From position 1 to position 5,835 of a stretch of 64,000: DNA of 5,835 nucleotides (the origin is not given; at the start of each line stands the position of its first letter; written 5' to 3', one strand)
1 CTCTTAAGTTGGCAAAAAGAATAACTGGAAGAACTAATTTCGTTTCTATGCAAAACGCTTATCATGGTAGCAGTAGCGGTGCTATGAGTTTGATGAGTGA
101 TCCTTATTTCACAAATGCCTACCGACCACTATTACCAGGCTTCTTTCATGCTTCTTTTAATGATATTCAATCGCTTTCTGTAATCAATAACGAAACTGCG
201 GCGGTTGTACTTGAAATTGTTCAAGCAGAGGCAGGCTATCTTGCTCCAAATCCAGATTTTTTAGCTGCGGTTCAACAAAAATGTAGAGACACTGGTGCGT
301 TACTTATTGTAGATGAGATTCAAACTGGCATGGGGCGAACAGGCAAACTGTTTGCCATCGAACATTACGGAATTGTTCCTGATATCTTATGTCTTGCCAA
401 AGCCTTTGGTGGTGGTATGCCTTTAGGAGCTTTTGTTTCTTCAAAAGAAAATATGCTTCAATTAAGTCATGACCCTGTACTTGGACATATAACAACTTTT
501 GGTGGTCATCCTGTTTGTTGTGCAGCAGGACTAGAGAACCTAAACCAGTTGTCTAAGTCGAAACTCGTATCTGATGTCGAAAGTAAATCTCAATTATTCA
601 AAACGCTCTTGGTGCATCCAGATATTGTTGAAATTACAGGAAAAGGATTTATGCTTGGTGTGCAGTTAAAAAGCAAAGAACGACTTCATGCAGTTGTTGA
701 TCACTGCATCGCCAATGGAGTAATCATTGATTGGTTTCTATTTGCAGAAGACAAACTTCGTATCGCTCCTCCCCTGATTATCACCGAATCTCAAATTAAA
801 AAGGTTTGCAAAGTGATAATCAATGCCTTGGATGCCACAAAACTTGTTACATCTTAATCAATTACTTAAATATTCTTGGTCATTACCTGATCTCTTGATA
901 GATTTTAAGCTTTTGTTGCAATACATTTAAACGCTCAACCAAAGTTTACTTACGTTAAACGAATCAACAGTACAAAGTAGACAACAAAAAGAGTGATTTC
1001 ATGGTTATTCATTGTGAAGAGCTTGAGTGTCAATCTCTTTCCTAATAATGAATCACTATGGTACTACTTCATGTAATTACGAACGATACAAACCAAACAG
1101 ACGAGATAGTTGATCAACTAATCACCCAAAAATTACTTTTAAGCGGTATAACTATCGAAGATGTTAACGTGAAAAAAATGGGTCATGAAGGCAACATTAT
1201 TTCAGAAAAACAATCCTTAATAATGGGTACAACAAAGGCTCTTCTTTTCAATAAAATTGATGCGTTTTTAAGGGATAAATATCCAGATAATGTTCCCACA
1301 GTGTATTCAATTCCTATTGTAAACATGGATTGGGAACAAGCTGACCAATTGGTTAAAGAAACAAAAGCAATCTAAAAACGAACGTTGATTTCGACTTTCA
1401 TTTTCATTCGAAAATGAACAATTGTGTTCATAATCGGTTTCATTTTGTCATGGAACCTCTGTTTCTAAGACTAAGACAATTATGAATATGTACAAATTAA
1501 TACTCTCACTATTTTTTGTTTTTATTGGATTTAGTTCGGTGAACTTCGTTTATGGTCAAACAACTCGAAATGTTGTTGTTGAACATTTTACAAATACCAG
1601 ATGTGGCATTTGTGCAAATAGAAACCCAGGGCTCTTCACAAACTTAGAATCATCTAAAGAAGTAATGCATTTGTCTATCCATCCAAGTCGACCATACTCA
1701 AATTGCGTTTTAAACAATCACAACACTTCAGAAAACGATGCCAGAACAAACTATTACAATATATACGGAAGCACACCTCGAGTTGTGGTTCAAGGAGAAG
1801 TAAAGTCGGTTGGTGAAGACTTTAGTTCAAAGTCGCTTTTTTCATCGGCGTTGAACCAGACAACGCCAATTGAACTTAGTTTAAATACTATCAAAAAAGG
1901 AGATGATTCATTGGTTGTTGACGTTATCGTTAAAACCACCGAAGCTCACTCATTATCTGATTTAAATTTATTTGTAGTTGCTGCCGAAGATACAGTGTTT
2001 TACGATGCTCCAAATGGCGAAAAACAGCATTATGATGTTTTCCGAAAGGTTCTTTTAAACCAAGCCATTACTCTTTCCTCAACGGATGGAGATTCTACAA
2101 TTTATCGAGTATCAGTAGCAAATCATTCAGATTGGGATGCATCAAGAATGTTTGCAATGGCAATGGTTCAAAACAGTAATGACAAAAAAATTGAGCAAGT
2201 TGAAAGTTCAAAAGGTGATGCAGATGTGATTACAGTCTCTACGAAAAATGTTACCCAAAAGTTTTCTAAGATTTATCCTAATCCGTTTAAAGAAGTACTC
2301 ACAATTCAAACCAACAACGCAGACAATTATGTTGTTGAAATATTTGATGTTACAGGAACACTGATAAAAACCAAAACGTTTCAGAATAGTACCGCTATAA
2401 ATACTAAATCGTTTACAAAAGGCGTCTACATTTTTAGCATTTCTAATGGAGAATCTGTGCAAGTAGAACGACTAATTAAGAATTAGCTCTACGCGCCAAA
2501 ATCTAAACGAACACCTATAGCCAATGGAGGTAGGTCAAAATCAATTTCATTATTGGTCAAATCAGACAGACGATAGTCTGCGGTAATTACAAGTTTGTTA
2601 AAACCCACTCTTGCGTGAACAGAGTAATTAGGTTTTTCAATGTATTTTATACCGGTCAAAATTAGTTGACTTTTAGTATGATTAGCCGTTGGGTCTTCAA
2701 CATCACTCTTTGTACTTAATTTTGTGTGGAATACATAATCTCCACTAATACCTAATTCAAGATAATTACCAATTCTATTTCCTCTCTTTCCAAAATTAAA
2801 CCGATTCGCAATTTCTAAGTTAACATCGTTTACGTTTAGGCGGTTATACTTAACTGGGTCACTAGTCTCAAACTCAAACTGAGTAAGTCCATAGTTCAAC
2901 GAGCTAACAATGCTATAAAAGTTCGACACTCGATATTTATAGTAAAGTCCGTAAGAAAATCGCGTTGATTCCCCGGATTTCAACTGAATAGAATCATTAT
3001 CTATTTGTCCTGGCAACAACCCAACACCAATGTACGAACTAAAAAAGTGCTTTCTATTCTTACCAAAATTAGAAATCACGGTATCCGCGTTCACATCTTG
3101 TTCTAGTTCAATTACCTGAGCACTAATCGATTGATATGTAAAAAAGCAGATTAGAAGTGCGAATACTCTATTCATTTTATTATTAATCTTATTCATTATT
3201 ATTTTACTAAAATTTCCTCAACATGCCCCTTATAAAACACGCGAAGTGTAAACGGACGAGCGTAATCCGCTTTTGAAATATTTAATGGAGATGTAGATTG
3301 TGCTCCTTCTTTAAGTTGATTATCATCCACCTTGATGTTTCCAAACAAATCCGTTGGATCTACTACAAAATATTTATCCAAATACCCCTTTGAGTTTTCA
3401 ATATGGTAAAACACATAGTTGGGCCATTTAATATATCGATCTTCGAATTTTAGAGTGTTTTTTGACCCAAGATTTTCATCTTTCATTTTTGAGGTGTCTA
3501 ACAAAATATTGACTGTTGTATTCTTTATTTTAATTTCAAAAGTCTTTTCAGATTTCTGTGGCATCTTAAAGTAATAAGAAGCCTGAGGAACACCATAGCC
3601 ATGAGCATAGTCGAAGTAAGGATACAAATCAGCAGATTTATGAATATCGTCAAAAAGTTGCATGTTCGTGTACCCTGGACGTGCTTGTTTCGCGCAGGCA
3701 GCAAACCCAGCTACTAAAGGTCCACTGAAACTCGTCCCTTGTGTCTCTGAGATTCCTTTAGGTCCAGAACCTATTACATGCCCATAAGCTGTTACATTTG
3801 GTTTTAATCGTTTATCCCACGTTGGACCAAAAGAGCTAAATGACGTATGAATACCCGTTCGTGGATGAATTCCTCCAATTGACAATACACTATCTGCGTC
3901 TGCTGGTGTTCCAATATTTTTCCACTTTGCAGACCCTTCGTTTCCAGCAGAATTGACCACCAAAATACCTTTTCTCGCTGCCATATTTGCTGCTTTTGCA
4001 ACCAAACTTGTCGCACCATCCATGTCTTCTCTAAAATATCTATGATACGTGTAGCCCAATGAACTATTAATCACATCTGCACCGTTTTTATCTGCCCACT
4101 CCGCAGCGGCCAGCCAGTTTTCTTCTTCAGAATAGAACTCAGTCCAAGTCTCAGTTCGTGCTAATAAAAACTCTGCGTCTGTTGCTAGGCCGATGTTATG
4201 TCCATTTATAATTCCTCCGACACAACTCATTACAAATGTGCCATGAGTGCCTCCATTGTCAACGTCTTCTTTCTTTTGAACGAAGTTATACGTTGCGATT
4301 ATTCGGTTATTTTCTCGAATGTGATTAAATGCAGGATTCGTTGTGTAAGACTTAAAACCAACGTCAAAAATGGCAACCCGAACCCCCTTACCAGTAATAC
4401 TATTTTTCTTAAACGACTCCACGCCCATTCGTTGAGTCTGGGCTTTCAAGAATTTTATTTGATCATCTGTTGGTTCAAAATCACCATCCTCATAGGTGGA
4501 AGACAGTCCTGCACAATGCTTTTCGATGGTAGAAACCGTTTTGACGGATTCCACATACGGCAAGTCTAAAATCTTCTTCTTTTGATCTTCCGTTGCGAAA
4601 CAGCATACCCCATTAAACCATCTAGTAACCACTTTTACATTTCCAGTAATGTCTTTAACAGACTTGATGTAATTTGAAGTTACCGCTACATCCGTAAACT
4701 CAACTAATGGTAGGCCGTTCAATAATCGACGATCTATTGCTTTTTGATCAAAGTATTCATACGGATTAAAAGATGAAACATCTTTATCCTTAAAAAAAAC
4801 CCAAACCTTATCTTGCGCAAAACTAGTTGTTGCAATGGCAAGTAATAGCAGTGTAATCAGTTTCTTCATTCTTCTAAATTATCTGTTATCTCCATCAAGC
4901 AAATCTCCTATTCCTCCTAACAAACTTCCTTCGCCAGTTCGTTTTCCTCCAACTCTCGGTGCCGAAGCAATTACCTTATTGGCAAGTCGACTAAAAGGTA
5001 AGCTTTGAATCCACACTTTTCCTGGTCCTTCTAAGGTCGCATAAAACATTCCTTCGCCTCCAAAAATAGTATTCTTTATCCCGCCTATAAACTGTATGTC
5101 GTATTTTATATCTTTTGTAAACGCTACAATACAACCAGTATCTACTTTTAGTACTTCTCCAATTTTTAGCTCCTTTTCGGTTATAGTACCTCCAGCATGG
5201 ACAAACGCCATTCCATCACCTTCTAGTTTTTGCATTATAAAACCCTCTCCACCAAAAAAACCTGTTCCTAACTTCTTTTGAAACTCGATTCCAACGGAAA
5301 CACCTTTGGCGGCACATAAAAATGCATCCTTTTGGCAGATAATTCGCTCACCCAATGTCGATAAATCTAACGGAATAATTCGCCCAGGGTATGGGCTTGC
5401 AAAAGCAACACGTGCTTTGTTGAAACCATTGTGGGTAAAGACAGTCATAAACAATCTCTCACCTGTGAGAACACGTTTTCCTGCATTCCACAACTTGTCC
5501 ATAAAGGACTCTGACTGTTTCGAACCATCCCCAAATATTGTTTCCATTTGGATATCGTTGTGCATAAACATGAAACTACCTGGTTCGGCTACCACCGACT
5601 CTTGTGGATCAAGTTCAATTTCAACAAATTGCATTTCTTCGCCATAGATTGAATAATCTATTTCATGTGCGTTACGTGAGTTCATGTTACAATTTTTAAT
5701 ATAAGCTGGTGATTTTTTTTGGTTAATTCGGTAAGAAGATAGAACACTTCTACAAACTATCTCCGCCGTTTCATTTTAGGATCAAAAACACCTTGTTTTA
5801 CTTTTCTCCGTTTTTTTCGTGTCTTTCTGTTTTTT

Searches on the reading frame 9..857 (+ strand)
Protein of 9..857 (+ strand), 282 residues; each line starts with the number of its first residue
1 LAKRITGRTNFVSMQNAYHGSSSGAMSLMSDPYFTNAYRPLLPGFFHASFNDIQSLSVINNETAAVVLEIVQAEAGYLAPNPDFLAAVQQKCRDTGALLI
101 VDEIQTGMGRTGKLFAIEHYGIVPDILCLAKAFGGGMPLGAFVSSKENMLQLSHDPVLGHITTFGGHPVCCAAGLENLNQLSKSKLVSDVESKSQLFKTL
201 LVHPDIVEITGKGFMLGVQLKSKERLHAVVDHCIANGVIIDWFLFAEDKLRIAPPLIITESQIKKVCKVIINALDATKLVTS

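Call 71: search_protein_families(library=pfam, max_evalue=0.00001, proteins=[window:9-857:+])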
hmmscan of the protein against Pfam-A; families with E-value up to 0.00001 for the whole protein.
window:9-857:+ (282 aa): 1 family
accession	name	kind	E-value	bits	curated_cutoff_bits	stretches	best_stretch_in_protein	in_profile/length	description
PF00202.27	Aminotran_3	-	1.1e-63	215.8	30.5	1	3-274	112-403/403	Aminotransferase class-III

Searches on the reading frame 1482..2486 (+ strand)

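Call 70: search_protein_families(library=pfam, max_evalue=0.00001, proteins=[window:1482-2486:+])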
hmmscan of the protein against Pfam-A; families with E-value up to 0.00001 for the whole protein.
window:1482-2486:+ (334 aa): 2 families
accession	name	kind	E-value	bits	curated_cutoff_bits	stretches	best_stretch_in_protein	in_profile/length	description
PF18962.6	Por_Secre_tail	-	8.5e-15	55.3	27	1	264-332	1-74/75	Secretion system C-terminal sorting domain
PF06764.17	DUF1223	-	4.1e-06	27.4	30.7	0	92-230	68-202/202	Protein of unknown function (DUF1223)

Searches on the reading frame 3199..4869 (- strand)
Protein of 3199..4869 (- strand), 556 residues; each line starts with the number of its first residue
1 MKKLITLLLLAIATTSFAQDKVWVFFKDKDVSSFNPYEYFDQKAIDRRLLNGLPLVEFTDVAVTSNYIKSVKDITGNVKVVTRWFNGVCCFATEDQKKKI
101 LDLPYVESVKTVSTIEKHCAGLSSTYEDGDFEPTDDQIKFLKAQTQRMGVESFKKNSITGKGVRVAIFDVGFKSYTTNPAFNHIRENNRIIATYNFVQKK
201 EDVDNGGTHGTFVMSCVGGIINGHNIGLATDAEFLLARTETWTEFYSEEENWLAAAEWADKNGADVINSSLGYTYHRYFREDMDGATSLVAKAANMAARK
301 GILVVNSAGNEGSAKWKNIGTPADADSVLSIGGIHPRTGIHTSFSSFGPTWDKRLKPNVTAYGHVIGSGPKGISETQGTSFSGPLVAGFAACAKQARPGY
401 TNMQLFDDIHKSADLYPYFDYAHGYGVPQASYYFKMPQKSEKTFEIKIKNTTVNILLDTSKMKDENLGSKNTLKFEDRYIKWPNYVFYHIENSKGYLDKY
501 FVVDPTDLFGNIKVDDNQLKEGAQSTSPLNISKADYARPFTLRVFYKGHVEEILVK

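Call 70: search_protein_families(library=pfam, max_evalue=0.00001, proteins=[window:3199-4869:-])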
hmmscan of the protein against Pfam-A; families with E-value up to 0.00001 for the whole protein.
window:3199-4869:- (556 aa): 1 family
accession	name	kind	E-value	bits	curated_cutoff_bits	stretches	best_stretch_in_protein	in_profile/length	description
PF00082.27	Peptidase_S8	-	1e-36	127.2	21.8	1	160-426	1-288/288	Subtilase family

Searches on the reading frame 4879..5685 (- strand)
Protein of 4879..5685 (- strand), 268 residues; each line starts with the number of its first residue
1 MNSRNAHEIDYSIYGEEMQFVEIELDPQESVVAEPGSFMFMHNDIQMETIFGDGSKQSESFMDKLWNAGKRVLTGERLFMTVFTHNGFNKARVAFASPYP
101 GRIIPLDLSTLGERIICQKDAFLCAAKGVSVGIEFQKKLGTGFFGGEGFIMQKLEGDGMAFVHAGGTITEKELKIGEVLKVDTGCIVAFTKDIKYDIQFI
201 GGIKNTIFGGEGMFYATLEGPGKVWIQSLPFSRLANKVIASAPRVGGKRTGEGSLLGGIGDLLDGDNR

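Call 71: search_protein_families(library=pfam, max_evalue=0.00001, proteins=[window:4879-5685:-])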
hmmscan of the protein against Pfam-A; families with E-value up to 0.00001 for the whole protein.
window:4879-5685:- (268 aa): 1 family
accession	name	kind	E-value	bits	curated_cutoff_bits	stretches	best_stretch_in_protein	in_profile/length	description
PF01987.23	AIM24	-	9.4e-74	248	25.7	1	11-229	1-205/205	Mitochondrial biogenesis AIM24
